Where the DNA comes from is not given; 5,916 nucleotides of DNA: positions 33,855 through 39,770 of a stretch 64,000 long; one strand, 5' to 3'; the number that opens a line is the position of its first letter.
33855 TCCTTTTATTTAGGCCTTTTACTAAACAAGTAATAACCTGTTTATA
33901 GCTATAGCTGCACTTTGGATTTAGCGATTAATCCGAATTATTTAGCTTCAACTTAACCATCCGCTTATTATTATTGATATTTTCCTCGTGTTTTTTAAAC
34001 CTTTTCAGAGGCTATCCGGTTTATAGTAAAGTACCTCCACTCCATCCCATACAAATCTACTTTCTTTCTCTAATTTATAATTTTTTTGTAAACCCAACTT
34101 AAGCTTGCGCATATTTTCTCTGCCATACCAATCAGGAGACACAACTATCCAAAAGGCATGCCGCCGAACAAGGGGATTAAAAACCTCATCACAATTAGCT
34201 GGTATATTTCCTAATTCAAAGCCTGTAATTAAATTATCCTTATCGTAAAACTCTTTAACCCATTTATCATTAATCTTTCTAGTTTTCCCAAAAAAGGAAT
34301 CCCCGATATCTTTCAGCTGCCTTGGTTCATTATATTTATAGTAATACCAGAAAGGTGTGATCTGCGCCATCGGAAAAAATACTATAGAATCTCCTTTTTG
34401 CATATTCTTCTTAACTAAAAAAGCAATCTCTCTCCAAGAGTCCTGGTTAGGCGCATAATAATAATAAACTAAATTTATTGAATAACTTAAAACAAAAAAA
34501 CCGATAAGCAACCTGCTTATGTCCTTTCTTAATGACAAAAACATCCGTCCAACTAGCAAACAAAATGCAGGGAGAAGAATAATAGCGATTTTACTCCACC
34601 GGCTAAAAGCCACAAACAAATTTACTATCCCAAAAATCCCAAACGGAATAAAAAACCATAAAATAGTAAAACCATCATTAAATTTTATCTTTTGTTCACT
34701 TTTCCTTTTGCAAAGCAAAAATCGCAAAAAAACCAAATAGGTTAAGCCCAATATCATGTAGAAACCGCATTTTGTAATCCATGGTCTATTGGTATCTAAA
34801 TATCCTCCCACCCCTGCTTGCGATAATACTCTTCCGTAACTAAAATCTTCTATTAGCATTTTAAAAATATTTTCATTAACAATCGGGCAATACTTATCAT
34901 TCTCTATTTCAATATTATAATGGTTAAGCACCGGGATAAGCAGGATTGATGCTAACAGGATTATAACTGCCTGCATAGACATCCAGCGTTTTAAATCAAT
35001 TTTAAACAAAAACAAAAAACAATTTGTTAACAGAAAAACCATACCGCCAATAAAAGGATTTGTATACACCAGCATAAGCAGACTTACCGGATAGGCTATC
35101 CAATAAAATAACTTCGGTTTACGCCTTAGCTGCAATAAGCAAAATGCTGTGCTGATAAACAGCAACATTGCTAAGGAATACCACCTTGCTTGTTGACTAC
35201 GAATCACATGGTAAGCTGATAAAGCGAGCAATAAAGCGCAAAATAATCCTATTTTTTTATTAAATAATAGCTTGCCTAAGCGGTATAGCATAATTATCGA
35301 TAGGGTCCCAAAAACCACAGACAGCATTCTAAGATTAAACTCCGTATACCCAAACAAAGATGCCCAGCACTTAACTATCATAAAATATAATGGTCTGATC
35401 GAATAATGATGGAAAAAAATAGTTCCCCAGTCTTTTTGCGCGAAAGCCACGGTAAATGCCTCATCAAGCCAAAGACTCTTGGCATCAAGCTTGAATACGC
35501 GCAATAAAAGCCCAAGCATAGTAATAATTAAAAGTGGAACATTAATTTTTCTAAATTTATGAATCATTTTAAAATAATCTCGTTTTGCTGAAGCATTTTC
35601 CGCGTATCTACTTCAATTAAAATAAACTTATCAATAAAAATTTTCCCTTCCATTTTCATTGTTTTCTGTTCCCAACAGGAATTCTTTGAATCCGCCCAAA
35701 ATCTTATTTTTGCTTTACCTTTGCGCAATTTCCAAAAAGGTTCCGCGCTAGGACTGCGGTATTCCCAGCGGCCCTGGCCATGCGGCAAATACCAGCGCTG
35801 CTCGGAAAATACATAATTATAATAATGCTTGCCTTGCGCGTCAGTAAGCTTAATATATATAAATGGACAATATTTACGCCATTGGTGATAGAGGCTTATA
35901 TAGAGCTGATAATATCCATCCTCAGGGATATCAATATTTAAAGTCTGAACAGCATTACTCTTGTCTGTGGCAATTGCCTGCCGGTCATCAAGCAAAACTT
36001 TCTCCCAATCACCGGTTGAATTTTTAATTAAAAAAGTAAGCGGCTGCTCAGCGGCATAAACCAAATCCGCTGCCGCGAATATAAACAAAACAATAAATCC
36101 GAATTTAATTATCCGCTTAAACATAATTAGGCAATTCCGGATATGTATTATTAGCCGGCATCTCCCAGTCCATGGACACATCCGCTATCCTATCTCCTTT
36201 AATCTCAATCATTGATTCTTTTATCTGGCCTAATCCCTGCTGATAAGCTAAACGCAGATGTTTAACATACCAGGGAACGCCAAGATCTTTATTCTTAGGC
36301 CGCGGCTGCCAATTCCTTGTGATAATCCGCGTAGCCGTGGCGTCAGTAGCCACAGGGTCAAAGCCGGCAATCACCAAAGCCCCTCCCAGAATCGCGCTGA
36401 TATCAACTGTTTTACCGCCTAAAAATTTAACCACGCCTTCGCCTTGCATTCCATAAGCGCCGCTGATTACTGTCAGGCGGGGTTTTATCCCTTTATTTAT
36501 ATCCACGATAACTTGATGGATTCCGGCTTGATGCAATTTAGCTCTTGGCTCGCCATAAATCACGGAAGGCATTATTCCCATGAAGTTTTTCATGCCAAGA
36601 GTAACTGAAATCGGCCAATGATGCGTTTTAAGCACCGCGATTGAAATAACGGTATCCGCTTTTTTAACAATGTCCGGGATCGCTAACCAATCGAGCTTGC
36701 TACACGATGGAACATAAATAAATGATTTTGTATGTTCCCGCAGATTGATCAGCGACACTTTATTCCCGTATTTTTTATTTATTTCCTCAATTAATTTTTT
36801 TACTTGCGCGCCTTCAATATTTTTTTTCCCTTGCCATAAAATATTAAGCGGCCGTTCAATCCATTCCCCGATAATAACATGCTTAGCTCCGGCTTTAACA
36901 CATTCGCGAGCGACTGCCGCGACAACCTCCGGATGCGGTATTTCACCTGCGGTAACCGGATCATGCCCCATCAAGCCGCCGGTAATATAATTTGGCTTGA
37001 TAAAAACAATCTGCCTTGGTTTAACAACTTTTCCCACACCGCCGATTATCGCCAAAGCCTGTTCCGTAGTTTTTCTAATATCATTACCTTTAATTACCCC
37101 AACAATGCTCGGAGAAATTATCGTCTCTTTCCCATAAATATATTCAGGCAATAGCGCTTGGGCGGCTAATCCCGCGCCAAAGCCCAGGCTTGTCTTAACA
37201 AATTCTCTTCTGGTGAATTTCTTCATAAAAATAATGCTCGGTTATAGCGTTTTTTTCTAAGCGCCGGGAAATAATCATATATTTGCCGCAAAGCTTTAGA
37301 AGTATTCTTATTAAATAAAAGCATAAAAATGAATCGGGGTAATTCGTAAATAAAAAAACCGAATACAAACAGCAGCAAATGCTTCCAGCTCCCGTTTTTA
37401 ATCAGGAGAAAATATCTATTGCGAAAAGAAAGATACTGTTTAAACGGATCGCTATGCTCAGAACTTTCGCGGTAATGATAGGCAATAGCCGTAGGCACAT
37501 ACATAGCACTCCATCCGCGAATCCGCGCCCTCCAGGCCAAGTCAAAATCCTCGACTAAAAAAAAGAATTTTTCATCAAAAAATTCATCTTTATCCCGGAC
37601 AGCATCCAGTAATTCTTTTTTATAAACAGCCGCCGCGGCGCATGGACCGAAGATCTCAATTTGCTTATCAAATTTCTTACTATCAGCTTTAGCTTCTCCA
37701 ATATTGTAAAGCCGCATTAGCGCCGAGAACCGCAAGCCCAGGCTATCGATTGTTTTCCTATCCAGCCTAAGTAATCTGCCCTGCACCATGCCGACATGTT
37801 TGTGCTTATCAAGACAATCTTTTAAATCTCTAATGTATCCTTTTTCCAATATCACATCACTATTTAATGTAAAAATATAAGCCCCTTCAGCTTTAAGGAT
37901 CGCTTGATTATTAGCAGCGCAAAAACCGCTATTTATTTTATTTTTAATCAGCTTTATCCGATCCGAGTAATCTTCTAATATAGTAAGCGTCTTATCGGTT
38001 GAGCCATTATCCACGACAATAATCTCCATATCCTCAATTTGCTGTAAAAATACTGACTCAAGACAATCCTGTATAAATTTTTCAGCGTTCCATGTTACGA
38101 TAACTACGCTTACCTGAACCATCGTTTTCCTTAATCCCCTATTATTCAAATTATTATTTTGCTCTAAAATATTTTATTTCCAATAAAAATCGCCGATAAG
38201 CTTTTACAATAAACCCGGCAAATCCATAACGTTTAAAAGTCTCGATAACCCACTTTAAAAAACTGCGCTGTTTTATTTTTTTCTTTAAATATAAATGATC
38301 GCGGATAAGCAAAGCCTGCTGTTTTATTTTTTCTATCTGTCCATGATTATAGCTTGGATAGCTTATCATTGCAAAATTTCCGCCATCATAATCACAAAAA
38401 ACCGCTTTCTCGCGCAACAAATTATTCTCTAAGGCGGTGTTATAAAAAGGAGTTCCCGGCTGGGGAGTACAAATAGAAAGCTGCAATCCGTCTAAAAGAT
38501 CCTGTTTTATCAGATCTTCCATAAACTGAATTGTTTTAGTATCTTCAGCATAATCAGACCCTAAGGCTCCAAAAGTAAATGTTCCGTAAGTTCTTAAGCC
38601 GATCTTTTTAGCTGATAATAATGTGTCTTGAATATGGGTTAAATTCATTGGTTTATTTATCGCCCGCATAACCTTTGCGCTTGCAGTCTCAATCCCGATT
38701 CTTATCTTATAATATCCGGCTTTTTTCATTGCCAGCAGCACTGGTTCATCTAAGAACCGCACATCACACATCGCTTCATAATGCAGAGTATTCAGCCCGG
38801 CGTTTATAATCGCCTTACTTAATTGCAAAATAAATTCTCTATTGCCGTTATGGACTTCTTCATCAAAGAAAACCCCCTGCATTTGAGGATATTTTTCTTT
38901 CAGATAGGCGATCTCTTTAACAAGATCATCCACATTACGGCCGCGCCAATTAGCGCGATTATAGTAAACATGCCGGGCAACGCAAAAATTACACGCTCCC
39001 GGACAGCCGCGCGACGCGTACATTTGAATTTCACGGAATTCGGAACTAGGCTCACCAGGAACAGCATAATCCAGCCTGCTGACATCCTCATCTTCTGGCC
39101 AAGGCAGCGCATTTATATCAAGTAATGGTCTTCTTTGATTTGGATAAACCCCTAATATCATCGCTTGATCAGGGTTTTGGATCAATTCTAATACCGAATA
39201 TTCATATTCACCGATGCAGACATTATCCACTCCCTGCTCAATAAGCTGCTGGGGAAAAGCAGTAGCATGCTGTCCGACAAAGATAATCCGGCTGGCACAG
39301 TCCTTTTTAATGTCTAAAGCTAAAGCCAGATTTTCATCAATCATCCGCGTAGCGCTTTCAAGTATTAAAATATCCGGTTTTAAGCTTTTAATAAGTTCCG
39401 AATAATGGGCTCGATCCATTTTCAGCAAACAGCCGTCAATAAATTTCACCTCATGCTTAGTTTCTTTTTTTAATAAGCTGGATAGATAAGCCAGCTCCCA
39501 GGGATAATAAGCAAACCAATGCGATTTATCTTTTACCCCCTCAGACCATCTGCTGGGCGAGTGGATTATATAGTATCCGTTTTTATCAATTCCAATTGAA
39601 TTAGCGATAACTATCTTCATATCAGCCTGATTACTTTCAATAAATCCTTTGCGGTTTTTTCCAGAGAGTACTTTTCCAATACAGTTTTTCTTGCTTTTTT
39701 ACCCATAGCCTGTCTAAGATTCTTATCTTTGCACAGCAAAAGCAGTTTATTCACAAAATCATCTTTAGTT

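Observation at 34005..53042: Ara4N-pathway-like logic expanded: ArnB-type aminotransferase, ArnC-type synthase and >=5 ArnT/PMT-type GT-C transferases, including a tandem paralog pair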

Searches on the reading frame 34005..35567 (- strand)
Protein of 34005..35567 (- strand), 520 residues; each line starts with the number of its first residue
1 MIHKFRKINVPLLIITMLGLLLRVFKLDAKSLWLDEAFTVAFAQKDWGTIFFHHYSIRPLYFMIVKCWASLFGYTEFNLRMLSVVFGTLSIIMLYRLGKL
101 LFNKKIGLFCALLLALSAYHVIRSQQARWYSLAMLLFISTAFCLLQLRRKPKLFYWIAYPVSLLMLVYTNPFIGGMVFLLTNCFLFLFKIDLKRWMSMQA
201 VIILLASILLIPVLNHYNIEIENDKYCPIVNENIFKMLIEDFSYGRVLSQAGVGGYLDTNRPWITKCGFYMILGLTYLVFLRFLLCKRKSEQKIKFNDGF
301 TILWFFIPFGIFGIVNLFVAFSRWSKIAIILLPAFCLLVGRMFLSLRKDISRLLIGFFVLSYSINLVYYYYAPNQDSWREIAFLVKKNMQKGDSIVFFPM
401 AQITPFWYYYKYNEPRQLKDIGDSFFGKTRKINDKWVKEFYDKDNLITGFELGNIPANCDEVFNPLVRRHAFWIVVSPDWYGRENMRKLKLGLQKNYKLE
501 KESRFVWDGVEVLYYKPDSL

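Call 3: search_protein_families(library=pfam, proteins=[window:34005-35567:-], max_evalue=0.01)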
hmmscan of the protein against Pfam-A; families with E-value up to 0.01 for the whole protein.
window:34005-35567:- (520 aa): 1 family
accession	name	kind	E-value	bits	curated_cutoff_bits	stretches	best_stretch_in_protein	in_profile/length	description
PF13231.12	PMT_2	-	1.5e-08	35.5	26.1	1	59-214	4-158/160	Dolichyl-phosphate-mannose-protein mannosyltransferase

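Call 11: search_protein_families(library=ncbifam, proteins=[window:34005-35567:-], max_evalue=0.01)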
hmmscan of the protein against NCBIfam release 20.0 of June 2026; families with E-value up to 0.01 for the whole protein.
window:34005-35567:- (520 aa): 3 families
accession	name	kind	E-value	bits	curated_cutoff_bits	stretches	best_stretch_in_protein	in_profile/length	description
TIGR03663.1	TIGR03663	subfamily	5.7e-07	28.9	126.25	1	12-157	4-150/435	flippase activity-associated protein Agl23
NF052499.1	MnslTaseMT1671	equivalog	8.3e-06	24.5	900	1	13-190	30-211/523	mannosyltransferase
TIGR04154.1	archaeo_STT3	subfamily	1.3e-05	23.8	450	1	47-127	69-147/831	oligosaccharyl transferase, archaeosortase A system-associated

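Call 18: search_solved_structures(query=window:34005-35567:-, max_evalue=1, show_alignments=2)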
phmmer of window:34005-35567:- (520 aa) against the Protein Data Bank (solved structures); distinct sequences matched with E-value up to 1: 0.

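Call 39: search_protein_families(library=pfam, proteins=[window:34005-35567:-], max_evalue=10)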
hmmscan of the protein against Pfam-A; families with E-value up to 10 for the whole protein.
window:34005-35567:- (520 aa): 1 family
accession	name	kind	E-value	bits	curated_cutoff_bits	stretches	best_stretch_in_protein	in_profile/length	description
PF13231.12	PMT_2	-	1.5e-08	35.5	26.1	1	59-214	4-158/160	Dolichyl-phosphate-mannose-protein mannosyltransferase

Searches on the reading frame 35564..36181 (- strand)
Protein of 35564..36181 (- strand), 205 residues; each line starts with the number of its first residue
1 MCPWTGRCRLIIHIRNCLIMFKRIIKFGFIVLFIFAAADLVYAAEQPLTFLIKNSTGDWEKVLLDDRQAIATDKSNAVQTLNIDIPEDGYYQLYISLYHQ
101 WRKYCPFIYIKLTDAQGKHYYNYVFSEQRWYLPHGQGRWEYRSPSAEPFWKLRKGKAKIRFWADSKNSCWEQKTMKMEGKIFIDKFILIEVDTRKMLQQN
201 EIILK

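Call 3: search_protein_families(library=pfam, proteins=[window:35564-36181:-], max_evalue=0.01)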
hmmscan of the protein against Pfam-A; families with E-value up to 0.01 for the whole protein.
window:35564-36181:- (205 aa): 0 families

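Call 39: search_protein_families(library=pfam, proteins=[window:35564-36181:-], max_evalue=10)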
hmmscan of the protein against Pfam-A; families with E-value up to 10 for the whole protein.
window:35564-36181:- (205 aa): 0 families

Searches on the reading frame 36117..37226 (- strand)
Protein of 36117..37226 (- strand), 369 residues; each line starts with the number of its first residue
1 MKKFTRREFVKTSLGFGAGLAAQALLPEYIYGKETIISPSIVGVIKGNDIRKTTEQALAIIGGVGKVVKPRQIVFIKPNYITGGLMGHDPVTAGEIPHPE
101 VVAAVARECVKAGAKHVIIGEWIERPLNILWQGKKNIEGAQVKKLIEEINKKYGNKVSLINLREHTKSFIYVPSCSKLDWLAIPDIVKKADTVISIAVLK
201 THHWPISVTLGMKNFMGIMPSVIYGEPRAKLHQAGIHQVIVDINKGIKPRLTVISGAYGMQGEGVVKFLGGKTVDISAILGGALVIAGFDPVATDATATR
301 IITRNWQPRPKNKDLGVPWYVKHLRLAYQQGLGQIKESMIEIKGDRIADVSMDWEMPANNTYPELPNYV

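Call 3: search_protein_families(library=pfam, proteins=[window:36117-37226:-], max_evalue=0.01)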
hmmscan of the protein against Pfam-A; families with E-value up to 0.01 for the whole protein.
window:36117-37226:- (369 aa): 1 family
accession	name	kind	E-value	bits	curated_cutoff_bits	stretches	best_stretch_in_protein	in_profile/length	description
PF04015.17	DUF362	-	2.5e-29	103.2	24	1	74-299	1-199/200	Domain of unknown function (DUF362)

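Call 40: search_protein_families(library=ncbifam, proteins=[window:36117-37226:-], max_evalue=0.001)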
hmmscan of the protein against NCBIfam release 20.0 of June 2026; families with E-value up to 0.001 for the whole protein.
window:36117-37226:- (369 aa): 1 family
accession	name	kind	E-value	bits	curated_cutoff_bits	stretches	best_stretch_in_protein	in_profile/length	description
NF052623.1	Npun_F2552_fam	equivalog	4.9e-14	52.4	500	1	49-266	15-212/314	Npun_F2552 family protein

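Call 51: search_solved_structures(query=window:36117-37226:-, max_evalue=1, show_alignments=1)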
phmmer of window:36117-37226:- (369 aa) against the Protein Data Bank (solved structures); distinct sequences matched with E-value up to 1: 0.

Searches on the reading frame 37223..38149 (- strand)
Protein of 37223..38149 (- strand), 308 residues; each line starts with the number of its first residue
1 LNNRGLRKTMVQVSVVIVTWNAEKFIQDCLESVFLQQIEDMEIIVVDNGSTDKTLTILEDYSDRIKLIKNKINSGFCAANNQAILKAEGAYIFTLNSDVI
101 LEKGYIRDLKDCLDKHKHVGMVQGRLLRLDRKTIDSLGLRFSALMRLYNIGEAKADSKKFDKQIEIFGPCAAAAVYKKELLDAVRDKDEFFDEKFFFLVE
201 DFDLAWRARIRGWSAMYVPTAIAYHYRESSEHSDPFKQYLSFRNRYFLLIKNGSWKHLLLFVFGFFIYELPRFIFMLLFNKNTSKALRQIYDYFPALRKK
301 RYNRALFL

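Call 3: search_protein_families(library=pfam, proteins=[window:37223-38149:-], max_evalue=0.01)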
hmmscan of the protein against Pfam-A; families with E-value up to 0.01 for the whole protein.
window:37223-38149:- (308 aa): 5 families
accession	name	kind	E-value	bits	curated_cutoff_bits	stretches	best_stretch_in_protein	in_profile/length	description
PF00535.33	Glycos_transf_2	-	1.6e-30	106.7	23.3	1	14-182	1-165/168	Glycosyl transferase family 2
PF13641.12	Glyco_tranf_2_3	-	6.5e-22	79.1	27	1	13-243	3-224/230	Glycosyltransferase like family 2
PF10111.15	Glyco_tranf_2_2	-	2.4e-06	27.7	27.3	1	14-100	1-93/276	Glycosyltransferase like family 2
PF13632.12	Glyco_trans_2_3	-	1.2e-05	25.7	27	1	91-259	1-152/198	Glycosyl transferase family group 2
PF13704.12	Glyco_tranf_2_4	-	0.009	16.9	27.5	0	24-72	5-50/98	Glycosyl transferase family 2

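Call 11: search_protein_families(library=ncbifam, proteins=[window:37223-38149:-], max_evalue=0.01)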
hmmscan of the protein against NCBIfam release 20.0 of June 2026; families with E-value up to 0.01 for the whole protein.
window:37223-38149:- (308 aa): 27 families (the best 25 are shown)
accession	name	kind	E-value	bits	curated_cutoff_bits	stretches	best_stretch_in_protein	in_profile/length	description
TIGR03965.1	mycofact_glyco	equivalog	4.1e-20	72.1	280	1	10-243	73-293/467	mycofactocin biosynthesis glycosyltransferase MftF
TIGR03937.1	PgaC_IcaA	equivalog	1.8e-18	66.7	422.3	1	9-224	43-249/407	poly-beta-1,6-N-acetyl-D-glucosamine synthase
NF007482.0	PRK10073.1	equivalog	5.2e-18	65.1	423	1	10-105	5-103/334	glycosyltransferase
NF041875.1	EPS_EpsD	equivalog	1.8e-17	63.7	370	1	13-114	1-105/325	exopolysaccharide biosynthesis glycosyltransferase EpsD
NF047683.1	TeichurnBiosyTuaG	equivalog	1.6e-16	60.7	400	1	10-101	5-99/252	teichuronic acid biosynthesis protein TuaG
NF053739.1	GlytfEpsEBac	equivalog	3.3e-16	59.1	450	1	12-133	2-127/265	glycosyltransferase EpsE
NF038302.1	EPS_HpsE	equivalog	3.9e-16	58.9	300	1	12-226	2-223/307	hormogonium polysaccharide biosynthesis glycosyltransferase HpsE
TIGR03111.1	glyc2_xrt_Gpos1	hypoth_equivalog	7.6e-15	54.6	363.95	1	3-180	41-226/439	TIGR03111 family XrtG-associated glycosyltransferase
NF038299.1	EPS_HpsN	equivalog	2.4e-14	53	425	1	12-228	2-223/317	hormogonium polysaccharide biosynthesis glycosyltransferase HpsN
TIGR04017.1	WcaA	equivalog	7.7e-14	51.9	495.75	1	12-98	6-95/279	colanic acid biosynthesis glycosyltransferase WcaA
NF007453.0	PRK10018.1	equivalog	1.5e-13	51.1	382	1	12-98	7-96/280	colanic acid biosynthesis glycosyltransferase WcaA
TIGR04242.1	nodulat_NodC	equivalog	2e-13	50.1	550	1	9-224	46-263/395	chitooligosaccharide synthase NodC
NF041394.1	GtaseAglG_Halo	equivalog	3.3e-12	46.3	440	1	12-120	2-114/304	glucosyl-dolichyl phosphate glucuronosyltransferase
TIGR04283.1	glyco_like_mftF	equivalog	4e-12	46.2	182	1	13-123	1-108/221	TIGR04283 family arsenosugar biosynthesis glycosyltransferase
NF050050.1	ProtGlycPglI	equivalog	3.3e-11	43.1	500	1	11-119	2-115/306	GalNAc(5)-diNAcBac-PP-undecaprenol beta-1,3-glucosyltransferase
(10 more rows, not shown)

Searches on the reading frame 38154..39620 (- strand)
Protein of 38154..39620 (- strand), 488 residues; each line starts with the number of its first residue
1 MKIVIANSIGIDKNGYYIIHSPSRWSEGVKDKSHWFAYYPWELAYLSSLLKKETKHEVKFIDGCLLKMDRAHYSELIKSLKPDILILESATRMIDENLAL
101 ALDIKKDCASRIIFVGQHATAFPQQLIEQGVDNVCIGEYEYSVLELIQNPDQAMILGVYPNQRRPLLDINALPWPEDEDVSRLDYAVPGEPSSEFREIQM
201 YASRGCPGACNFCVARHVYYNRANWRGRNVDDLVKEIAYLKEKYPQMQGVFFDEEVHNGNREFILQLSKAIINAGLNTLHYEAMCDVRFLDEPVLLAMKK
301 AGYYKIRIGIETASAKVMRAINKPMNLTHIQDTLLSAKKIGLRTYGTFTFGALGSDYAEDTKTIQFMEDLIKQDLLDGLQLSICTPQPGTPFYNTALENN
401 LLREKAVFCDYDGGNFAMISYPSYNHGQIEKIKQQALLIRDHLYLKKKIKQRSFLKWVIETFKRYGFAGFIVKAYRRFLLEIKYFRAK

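Call 3: search_protein_families(library=pfam, proteins=[window:38154-39620:-], max_evalue=0.01)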
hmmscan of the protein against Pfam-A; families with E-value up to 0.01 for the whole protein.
window:38154-39620:- (488 aa): 2 families
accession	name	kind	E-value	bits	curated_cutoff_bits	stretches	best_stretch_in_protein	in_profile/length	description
PF04055.27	Radical_SAM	-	2.4e-11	44.5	29.5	1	202-355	3-154/166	Radical SAM superfamily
PF02310.24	B12-binding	-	2e-06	28.1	32.1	1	39-146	13-120/121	B12 binding domain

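Call 40: search_protein_families(library=ncbifam, proteins=[window:38154-39620:-], max_evalue=0.001)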
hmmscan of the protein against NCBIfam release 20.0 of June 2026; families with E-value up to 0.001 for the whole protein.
window:38154-39620:- (488 aa): 17 families
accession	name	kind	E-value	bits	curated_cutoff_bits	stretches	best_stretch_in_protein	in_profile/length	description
TIGR03471.1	HpnJ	equivalog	1.3e-39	136.4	577.6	1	23-435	20-427/472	hopanoid biosynthesis associated radical SAM protein HpnJ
TIGR02026.1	BchE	equivalog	1e-20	74.1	481.35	1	38-470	20-451/497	magnesium-protoporphyrin IX monomethyl ester anaerobic oxidative cyclase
TIGR04014.1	B12_SAM_MJ_0865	equivalog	2.7e-20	72.6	360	1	72-417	26-377/434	methyl-coenzyme M reductase glutamine C-methyltransferase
NF050148.1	rSAM_ApyD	equivalog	5e-20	71.5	750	1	198-395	200-392/645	RiPP biosynthesis radical SAM protein ApyD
NF038361.1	rSAM_Sden_1168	equivalog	8.7e-19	67.5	575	1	166-408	247-486/560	Sden_1168 family B12-binding radical SAM P-methyltransferase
TIGR04367.1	HpnR_B12_rSAM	equivalog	2e-18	66.2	650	2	203-400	192-377/490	hopanoid C-3 methylase HpnR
TIGR04013.1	B12_SAM_MJ_1487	hypoth_equivalog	3.6e-18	65.6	251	1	73-242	35-194/382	TIGR04013 family B12-binding domain/radical SAM domain-containing protein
TIGR04072.2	rSAM_ladder_B12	equivalog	1.4e-17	63.5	360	1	38-405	16-381/443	lipid biosynthesis B12-binding/radical SAM protein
TIGR04295.1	B12_rSAM_oligo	hypoth_equivalog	6.4e-16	58.1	400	1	38-374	23-362/422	TIGR04295 family B12-binding domain-containing radical SAM protein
NF033070.1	rSAM_AprD4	equivalog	1.4e-12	47.3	500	1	168-403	169-397/456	AprD4 family radical SAM diol-dehydratase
NF040542.1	rSAM_RCCLKC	equivalog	7.2e-12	45.2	450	2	92-152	60-121/423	arsinothricin biosynthesis radical SAM protein ArsL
NF045585.1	rSAM_slr0320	equivalog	5.7e-09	35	775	1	198-404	236-445/511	photosystem II high light acclimation radical SAM protein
TIGR04479.1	bcpD_PhpK_rSAM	subfamily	1e-08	34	600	1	196-369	240-408/504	PhpK family radical SAM P-methyltransferase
TIGR03975.1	rSAM_ocin_1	subfamily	3.3e-07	29.2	281.85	1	131-326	182-386/606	RiPP maturation radical SAM C-methyltransferase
NF040546.1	rSAM_CUAEP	equivalog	3.2e-06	26.1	500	1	40-344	13-315/468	CUAEP/CCAEP-tail radical SAM (seleno)protein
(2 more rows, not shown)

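Call 81: search_solved_structures(query=window:38154-39620:-, max_evalue=0.01)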
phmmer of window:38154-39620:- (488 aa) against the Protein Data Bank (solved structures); distinct sequences matched with E-value up to 0.01: 2.
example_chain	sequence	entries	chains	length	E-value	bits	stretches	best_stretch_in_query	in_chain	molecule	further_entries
6fd2_B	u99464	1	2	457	2.5e-09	39.8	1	160-400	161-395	Putative apramycin biosynthetic oxidoreductase 4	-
9ccb_A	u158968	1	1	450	3.2e-08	36.1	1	197-392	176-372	Radical SAM core domain-containing protein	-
